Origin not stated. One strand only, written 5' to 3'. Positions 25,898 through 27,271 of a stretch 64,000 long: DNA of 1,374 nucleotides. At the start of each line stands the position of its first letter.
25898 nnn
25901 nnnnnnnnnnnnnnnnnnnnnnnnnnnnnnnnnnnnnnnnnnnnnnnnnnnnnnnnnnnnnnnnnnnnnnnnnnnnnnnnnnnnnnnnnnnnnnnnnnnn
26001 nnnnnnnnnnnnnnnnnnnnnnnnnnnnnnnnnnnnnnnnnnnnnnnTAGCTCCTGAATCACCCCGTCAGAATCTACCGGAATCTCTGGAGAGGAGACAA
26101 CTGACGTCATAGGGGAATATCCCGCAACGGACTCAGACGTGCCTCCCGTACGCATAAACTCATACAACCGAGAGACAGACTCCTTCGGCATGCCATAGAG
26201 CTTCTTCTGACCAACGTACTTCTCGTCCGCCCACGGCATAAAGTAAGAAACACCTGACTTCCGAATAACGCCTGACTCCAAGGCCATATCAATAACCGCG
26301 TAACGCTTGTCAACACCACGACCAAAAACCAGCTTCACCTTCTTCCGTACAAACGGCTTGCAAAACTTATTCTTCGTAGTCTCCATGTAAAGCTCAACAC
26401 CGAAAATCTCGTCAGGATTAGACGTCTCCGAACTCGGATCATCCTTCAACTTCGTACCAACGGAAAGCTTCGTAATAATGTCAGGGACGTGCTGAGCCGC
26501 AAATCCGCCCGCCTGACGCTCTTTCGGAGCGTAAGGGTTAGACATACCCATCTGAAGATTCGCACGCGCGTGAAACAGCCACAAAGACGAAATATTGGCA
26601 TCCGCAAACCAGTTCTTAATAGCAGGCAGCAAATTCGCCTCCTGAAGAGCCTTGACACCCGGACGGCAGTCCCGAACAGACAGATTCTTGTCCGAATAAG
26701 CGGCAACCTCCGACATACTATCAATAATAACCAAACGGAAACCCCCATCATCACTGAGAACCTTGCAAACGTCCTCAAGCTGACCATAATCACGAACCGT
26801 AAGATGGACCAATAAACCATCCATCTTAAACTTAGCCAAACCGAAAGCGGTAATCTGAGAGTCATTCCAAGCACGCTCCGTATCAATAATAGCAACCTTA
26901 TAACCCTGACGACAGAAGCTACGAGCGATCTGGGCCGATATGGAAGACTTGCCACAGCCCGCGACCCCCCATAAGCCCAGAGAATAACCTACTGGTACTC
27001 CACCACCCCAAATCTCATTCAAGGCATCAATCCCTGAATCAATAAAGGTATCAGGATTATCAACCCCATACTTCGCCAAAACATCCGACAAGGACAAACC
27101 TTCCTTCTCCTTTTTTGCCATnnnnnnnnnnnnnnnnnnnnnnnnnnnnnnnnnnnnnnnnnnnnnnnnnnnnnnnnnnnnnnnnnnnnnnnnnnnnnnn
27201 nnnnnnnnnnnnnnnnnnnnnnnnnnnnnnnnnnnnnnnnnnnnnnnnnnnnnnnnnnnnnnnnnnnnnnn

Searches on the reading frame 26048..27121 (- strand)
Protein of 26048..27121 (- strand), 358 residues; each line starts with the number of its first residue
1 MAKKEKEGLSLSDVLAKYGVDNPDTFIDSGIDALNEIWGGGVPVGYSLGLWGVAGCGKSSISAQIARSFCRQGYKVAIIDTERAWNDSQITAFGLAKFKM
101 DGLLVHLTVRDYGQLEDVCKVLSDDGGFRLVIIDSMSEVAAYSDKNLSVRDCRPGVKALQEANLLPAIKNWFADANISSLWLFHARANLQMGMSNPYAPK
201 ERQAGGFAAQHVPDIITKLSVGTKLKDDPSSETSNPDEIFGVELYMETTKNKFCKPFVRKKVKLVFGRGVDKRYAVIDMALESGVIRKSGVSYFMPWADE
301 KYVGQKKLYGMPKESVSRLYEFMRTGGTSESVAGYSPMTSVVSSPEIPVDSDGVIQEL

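Call 57: search_protein_families(library=pfam, proteins=[window:26048-27121:-], max_evalue=0.001)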
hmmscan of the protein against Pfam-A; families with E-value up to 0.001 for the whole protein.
window:26048-27121:- (358 aa): 4 families
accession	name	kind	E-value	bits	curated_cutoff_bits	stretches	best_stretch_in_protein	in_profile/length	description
PF00154.27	RecA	-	2.8e-12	47.1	27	1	28-271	34-262/262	recA bacterial DNA recombination protein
PF06745.19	ATPase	-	4.4e-06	26.7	26.6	1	28-87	2-62/231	KaiC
PF13481.12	AAA_25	-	9.8e-06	25.8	27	1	25-161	13-175/195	AAA domain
PF01656.29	CbiA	-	0.00033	21.1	25.4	1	55-92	9-44/125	CobQ/CobB/MinD/ParA nucleotide binding domain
